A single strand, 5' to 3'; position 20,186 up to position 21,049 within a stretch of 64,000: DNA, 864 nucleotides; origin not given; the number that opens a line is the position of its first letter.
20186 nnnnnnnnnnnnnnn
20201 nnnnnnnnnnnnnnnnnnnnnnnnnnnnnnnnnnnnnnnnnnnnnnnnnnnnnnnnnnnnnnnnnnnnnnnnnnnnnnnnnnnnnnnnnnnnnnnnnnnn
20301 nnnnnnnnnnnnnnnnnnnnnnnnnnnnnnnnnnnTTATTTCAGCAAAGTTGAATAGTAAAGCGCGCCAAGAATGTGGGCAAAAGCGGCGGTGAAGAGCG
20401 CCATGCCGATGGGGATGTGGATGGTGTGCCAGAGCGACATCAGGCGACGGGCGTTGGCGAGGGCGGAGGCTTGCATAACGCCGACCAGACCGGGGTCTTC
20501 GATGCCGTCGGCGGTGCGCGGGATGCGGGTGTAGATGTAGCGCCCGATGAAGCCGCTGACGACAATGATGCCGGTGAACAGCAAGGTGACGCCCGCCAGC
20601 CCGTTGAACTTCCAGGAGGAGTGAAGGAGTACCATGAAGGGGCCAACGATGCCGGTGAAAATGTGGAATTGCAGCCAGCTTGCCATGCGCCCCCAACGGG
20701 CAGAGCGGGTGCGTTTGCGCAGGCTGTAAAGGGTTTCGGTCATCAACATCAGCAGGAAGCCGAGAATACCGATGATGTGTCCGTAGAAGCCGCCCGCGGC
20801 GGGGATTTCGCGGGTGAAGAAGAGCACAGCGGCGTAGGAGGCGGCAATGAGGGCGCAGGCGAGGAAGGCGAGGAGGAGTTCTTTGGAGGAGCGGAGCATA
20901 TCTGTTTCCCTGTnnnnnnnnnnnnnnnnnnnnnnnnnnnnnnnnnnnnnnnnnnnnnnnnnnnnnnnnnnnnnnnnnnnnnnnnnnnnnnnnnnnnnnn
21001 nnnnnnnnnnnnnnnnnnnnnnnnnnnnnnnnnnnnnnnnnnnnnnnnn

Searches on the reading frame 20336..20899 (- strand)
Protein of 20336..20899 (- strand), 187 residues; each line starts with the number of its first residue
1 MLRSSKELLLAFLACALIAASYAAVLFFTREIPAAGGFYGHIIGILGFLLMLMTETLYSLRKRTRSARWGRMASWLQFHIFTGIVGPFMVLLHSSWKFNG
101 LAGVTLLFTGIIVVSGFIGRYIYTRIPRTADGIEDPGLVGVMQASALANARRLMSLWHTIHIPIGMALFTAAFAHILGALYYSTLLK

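Call 24: search_protein_families(library=pfam, proteins=[window:20336-20899:-], max_evalue=0.001)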
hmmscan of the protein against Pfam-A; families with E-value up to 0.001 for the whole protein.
window:20336-20899:- (187 aa): 1 family
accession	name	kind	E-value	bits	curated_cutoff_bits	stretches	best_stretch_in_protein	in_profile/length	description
PF01292.26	Ni_hydr_CYTB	-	0.00096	19.4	30.1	0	9-184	12-167/179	Prokaryotic cytochrome b561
